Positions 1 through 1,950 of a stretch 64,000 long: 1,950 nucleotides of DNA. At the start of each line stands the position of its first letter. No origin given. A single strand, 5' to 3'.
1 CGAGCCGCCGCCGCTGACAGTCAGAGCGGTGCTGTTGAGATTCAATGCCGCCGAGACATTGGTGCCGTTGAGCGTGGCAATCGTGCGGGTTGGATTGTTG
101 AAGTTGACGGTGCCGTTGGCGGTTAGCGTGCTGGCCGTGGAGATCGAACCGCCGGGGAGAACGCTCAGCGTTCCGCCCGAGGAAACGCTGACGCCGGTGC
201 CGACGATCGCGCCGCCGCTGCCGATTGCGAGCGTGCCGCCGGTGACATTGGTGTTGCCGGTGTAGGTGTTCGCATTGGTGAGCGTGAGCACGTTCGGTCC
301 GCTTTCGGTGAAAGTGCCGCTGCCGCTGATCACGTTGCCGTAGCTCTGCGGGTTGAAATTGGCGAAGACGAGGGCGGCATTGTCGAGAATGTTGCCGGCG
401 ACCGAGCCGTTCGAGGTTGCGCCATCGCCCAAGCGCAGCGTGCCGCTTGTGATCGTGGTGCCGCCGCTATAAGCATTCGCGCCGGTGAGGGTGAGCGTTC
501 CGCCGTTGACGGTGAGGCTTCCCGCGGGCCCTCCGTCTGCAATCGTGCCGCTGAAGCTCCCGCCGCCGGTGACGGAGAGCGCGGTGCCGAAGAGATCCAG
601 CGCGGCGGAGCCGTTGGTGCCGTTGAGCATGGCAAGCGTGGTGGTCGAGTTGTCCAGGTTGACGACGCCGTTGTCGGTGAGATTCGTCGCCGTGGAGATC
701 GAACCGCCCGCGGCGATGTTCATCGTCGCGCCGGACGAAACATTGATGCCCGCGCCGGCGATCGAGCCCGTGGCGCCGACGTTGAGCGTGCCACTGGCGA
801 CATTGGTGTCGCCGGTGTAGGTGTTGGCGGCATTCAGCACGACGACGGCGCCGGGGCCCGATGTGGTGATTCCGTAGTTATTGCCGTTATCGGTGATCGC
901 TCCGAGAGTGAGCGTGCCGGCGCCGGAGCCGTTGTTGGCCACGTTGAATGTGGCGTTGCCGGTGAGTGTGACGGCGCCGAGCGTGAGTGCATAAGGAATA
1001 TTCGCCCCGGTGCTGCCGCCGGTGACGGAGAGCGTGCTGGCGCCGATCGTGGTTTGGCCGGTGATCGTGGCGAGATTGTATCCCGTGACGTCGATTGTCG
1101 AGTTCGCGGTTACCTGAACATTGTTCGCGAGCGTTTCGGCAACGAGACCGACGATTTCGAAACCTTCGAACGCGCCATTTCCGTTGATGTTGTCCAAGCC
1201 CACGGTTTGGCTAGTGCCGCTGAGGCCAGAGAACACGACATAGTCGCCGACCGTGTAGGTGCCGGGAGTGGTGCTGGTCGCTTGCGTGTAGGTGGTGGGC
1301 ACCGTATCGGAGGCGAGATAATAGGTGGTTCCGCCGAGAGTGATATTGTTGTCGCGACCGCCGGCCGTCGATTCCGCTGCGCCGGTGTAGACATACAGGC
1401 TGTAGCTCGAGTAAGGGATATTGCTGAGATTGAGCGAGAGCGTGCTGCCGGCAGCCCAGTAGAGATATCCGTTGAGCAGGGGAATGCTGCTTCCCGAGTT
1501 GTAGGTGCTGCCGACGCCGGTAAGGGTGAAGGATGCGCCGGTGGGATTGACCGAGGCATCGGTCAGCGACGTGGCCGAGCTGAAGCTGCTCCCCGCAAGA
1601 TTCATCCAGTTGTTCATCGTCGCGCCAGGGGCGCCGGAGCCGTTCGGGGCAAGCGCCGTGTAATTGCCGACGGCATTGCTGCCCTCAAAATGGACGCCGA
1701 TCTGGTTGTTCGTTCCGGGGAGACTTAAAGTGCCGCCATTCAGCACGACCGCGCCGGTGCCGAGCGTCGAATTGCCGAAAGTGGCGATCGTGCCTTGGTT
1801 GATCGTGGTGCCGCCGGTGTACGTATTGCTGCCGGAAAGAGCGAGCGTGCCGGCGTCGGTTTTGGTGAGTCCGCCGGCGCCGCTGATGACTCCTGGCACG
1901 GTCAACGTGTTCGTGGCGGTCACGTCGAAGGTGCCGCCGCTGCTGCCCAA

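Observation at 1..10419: Giant (>3470 aa within window) PATR/beta-helix surface protein running off the window edge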

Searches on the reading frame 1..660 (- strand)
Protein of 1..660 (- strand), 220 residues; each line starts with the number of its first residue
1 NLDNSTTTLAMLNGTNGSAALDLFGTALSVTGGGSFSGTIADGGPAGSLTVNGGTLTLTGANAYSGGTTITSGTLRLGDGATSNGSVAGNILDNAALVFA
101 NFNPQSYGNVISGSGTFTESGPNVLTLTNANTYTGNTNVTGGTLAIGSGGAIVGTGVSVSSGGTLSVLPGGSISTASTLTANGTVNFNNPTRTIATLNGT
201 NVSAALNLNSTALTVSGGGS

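Call 70: find_related_loci(query=window:1-660:-, collection=metagenome_contigs, flank=10000)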
Query window:1-660:- (220 aa) in metagenome_contigs; peptide patterns used: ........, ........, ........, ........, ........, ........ (x = any residue, [..] = any of these).
600 stretches matched a pattern (row limit reached: there are more); 26 encode a relative of the query (tblastn E <= 1e-3); 26 distinct loci.
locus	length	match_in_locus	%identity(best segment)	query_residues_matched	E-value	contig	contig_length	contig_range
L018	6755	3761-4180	48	54-186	2e-23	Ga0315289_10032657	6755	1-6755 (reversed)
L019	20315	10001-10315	44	64-168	6e-17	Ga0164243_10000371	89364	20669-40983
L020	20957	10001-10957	47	46-162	7e-17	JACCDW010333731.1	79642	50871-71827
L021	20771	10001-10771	49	47-146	2e-15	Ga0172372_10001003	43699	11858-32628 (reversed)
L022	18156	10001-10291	49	54-148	6e-15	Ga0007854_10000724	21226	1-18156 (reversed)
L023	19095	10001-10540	41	35-189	3e-12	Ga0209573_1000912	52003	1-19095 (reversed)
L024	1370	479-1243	44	19-146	6e-12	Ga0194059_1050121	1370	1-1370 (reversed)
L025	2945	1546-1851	45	72-167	3e-10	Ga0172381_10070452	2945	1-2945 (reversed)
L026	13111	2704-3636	38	54-179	1e-9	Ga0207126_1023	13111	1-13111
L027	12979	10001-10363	37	50-167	4e-9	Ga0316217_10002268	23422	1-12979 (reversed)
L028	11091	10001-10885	37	28-172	2e-8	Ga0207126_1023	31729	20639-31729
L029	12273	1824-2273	36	35-152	4e-8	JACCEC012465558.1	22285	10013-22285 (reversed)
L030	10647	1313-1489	43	74-152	7e-8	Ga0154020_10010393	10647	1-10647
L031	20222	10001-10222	45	114-186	2e-7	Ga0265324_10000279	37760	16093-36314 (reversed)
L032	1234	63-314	44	9-167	4e-7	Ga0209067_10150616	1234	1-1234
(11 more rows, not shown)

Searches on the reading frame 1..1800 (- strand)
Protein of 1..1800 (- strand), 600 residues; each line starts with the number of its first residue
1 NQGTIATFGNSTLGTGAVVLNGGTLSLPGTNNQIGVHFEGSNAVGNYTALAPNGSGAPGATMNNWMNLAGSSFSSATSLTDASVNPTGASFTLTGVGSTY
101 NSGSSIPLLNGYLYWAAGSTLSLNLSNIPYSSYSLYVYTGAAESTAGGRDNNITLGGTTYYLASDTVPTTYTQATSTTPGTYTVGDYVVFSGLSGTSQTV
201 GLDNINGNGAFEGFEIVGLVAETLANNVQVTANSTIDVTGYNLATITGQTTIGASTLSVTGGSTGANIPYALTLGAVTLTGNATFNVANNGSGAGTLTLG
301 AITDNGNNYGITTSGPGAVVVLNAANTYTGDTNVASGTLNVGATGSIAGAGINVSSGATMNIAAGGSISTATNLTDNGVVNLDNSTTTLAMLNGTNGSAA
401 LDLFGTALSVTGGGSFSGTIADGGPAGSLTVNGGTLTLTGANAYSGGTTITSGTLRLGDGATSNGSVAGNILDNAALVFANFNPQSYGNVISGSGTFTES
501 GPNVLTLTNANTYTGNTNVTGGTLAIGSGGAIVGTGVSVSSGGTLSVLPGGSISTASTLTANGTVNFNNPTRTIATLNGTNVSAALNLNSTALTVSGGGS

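Call 14: find_homologous_proteins(query=window:1-1800:-)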
Query window:1-1800:- (600 aa): 1059 proteins with E <= 0.001 among 8000 candidates; the best 120 are listed.
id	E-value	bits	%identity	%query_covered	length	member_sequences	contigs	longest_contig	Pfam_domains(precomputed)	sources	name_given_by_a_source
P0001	1.6e-141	491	45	35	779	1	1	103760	PF12951.14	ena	-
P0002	7.4e-137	475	44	34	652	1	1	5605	PF12951.14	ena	-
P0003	1.3e-130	455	36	48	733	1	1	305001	PF12951.14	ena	-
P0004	4.8e-128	446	53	76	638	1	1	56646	PF12951.14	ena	-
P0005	1.2e-122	429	57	18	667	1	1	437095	PF12951.14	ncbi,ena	-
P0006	2.7e-94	335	39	48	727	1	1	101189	PF12951.14,PF17892.8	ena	-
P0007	6.8e-93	330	33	44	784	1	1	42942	PF12951.14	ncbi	-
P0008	2.5e-88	315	39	29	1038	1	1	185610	PF12951.14,PF03797.26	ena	-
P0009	3.3e-80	288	35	38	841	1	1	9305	PF12951.14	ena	-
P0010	3.7e-79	285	62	18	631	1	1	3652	PF12951.14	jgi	jgi:autotransporter-associated beta strand protein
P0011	1.2e-71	260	39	37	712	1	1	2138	PF12951.14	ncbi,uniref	ncbi:autotransporter-associated beta strand repeat-containing protein, partial [Achromobacter pulmon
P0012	2.7e-71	259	38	42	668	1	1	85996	PF12951.14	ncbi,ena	-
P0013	1.4e-65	240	35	47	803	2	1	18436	PF12951.14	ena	-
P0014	1.0e-64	237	34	40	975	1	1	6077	PF12951.14,PF03797.26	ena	-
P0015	1.2e-64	237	43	39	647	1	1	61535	PF12951.14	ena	-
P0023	2.5e-59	220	37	42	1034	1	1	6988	PF12951.14,PF03797.26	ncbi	ncbi:MAG: autotransporter-associated beta strand repeat-containing protein, partial [Gammaproteobact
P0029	6.3e-56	208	32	56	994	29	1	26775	PF12951.14,PF03212.21,PF03797.26,PF18883.7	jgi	jgi:outer membrane autotransporter protein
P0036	5.6e-52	195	46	23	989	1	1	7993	PF12951.14,PF03797.26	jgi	jgi:fibronectin-binding autotransporter adhesin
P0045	1.9e-47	180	39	57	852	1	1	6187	PF12951.14,PF03797.26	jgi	jgi:outer membrane autotransporter protein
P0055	6.1e-44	169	35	51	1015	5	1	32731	PF12951.14,PF03797.26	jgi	jgi:autotransporter-associated beta strand protein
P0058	8.9e-43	165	48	17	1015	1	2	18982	PF12951.14,PF03797.26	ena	-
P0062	8.3e-42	162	42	35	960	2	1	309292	PF12951.14,PF03797.26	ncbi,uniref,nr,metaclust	ncbi:hypothetical protein AWJ14_11630 [Hoeflea olei]|uniref:Autotransporter domain-containing protei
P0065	1.6e-40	157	40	42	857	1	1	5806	PF12951.14,PF03797.26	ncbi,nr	ncbi:MAG TPA: autotransporter domain-containing protein [Rhizomicrobium sp.]|nr:autotransporter doma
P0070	3.4e-40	156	32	58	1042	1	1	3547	PF12951.14,PF03797.26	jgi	jgi:autotransporter-associated beta strand protein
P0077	7.2e-37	145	56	18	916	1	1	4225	PF12951.14,PF03212.21,PF03797.26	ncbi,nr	ncbi:MAG: autotransporter outer membrane beta-barrel domain-containing protein, partial [Candidatus 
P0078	8.1e-37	145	42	46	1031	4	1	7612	PF12951.14,PF03797.26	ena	-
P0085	2.3e-35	140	37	40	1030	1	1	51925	PF12951.14,PF03797.26,PF18883.7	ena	-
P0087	2.9e-35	140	35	61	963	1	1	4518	PF12951.14,PF03797.26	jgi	jgi:autotransporter-associated beta strand protein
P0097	1.5e-33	134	57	17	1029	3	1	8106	PF12951.14,PF03797.26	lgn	-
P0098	1.6e-33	134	35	54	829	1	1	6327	PF12951.14,PF03797.26,PF18883.7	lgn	-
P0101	3.6e-33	133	39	25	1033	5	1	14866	PF12951.14,PF03797.26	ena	-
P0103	6.8e-33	132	35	44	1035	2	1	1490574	PF12951.14,PF03797.26,PF18883.7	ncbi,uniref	ncbi:autotransporter outer membrane beta-barrel domain-containing protein [Pinirhizobacter soli]|uni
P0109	2.1e-31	127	39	47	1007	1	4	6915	PF12951.14,PF03797.26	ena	-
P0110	2.5e-31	127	35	44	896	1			PF12951.14,PF03797.26,PF18883.7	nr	nr:autotransporter outer membrane beta-barrel domain-containing protein [Pinirhizobacter soli]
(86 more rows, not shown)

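Call 40: search_protein_representatives(protein=window:1-1572:-)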
Query: 524 residues. Proteins with E-value up to 0.001 (for the whole library): 11306; up to 1e-10: 4997; up to 1e-30: 1017. The best 150 are listed.
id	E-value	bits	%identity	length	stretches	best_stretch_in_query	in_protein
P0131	1.8e-240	815.2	45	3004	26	357-488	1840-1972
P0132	1.3e-218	743.1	39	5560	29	338-491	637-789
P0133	2.9e-187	639.8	39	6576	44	288-454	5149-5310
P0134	1.9e-184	630.5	40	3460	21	342-491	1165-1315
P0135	7.2e-184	628.6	41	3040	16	3-524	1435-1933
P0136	1.2e-180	618.0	50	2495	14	356-455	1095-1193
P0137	5.4e-177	605.9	38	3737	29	338-462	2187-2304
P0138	3.3e-172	590.1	46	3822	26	335-448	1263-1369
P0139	2.3e-169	580.7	39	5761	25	365-460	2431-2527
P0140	3.3e-169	580.2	44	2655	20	300-455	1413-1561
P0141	2.0e-167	574.4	42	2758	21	348-474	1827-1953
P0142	4.0e-167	573.4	41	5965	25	357-455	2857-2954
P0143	6.2e-167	572.7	46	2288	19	338-456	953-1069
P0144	6.2e-158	543.1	49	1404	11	357-455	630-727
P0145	3.3e-154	530.7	33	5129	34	350-471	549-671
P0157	3.8e-121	421.7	39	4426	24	337-466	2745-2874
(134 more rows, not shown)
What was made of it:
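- Tried and rejected: The exhaustive representative search did (call 40).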

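Call 55: predict_structure(alignment_id=A4)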
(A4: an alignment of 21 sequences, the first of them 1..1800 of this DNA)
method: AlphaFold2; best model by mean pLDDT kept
length: 600 residues; sequences in the alignment: 21
mean_pLDDT: 79.0   pTM: 0.67
mean pLDDT of the five models: 79.0, 78.3, 78.1, 77.0, 76.2
residues with pLDDT >= 90: 150; 70-90: 301; 50-70: 108; < 50: 41
segments of 3 or more residues with pLDDT < 50: 1-4, 9-12, 43-50, 571-573, 578-581, 595-600
pLDDT, mean of each block of 10 residues (from residue 1): 46 68 76 73 45 57 65 74 85 77 55 81 92 86 65 92 69 85 87 91 85 83 84 85 84 91 63 93 87 81 90 80 85 91 84 88 82 73 73 65 84 86 87 90 87 90 86 88 89 92 92 90 89 86 88 77 77 49 51 47
secondary structure, 60 per line:
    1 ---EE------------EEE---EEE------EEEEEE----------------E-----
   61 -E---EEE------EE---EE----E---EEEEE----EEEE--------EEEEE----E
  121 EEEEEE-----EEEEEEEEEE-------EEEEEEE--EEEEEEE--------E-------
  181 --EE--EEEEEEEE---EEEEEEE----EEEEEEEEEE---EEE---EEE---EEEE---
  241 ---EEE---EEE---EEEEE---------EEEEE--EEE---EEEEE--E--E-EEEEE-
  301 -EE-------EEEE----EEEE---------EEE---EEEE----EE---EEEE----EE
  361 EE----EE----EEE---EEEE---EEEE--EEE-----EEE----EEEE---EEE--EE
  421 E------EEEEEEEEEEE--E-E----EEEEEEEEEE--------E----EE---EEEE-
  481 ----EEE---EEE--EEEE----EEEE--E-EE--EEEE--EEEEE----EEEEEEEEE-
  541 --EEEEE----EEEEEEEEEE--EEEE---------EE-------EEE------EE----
elements in order: E18-20 E24-26 E33-38 E66-68 E90-94 E99-102 E111-115 E120-126 E132-141 E149-155 E158-164 E187-194 E198-204 E209-218 E222-224 E228-230 E234-237 E244-246 E250-252 E256-260 E270-274 E277-279 E283-287 E295-299 E311-314 E319-322 E332-334 E338-341 E351-354 E359-362 E373-375 E379-382 E386-389 E392-394 E400-402 E407-410 E414-416 E419-421 E428-438 E448-457 E476-479 E485-487 E491-493 E496-499 E504-507 E516-519 E522-526 E531-539 E543-547 E552-561 E564-567 E586-588
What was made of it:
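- On PATR / TIGR02601 repeat proteins: The AlphaFold model of aa 2874-3473 has pLDDT 79 (call 55).
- A 600-aa AlphaFold model (pLDDT 79, pTM 0.67) consists of short periodic strands (call 55).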

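Call 57: fold_search(model_id=the predicted structure, library=pdb)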
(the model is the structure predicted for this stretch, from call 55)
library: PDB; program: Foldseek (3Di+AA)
matches with E <= 10: 1297; with E <= 0.001: 2
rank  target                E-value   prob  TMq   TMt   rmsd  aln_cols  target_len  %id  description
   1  7c7d_A                1.4e-05  0.99  0.17  0.18  23.0       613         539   11  Crystal structure of the catalytic unit of thermostable GH87 alpha-1,3-glucanase from Streptomyces thermodiastaticus s (released 2020-11-11)
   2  6k0m                  8.9e-04  0.63  0.14  0.15  23.1       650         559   10  Catalytic domain of GH87 alpha-1,3-glucanase from Paenibacillus glycanilyticus FH11 (released 2019-12-25)
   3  8j3y_A                1.4e-03  1.00  0.14  0.21   5.0       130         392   14  Crystal structure of CBM6E E168Q in complex with oligosaccharides (released 2024-04-24)
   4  5by3                  1.6e-03  1.00  0.15  0.12   7.1       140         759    9  A novel family GH115 4-O-Methyl-alpha-glucuronidase, BtGH115A, with specificity for decorated arabinogalactans (released 2015-07-22)
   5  8j3x_B                1.8e-03  1.00  0.14  0.21   5.1       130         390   15  Crystal structure of CBM6E from Saccharophagus degradans (released 2024-04-24)
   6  8hhe_B                1.8e-03  1.00  0.13  0.12   7.8       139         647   10  Crystal structure of Cry5B from Bacillus thuringiensis at 4.5 A resolution (released 2022-12-07)
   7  2xon_L                1.9e-03  1.00  0.13  0.40   7.3       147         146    9  Structure of TmCBM61 in complex with beta-1,4-galactotriose at 1.4 A resolution (released 2010-09-08)
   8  4ary_B                2.0e-03  1.00  0.13  0.14   8.7       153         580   15  Lepidopteran-specific toxin Cry1Ac in complex with receptor specificity determinant GalNAc (released 2013-05-15)
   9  8hhe_A                2.2e-03  1.00  0.14  0.13   7.7       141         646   10  Crystal structure of Cry5B from Bacillus thuringiensis at 4.5 A resolution (released 2022-12-07)
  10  6k0p_A                2.2e-03  0.54  0.14  0.15  23.4       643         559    9  Catalytic domain of GH87 alpha-1,3-glucanase D1045A in complex with nigerose (released 2019-12-25)
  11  4moa                  2.3e-03  1.00  0.13  0.13  10.4       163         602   13  Crystal structure of CRY4BA-R203Q TOXIN (released 2014-12-10)
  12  5n11_B                2.5e-03  0.98  0.12  0.18  10.3       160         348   16  Crystal structure of Human beta1-coronavirus OC43 NL/A/2005 Hemagglutinin-Esterase (released 2017-03-22)
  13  6k0s_A                2.5e-03  0.47  0.14  0.15  23.3       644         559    9  Catalytic domain of GH87 alpha-1,3-glucanase D1069A in complex with nigerose (released 2019-12-25)
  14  8j3x_A                2.8e-03  1.00  0.14  0.21   5.1       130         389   15  Crystal structure of CBM6E from Saccharophagus degradans (released 2024-04-24)
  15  4d8m                  3.1e-03  1.00  0.13  0.13   8.2       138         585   11  Crystal structure of Bacillus thuringiensis Cry5B nematocidal toxin (released 2012-12-19)
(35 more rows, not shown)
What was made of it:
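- Tried and rejected: Its top hit, GH87, had TM 0.17 (call 57).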

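Call 71: search_protein_families(library=pfam, proteins=[P0135], max_evalue=0.1)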
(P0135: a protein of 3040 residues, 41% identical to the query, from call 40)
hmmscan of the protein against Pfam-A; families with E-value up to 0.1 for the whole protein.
P0135 (3040 aa): 2 families
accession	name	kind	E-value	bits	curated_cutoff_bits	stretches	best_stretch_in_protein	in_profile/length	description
PF12951.13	PATR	-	2.9e-182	590.6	27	24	1203-1232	1-30/30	Passenger-associated-transport-repeat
PF07589.16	PEP-CTERM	-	0.0056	17.2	20.7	1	3008-3030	1-23/24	PEP-CTERM motif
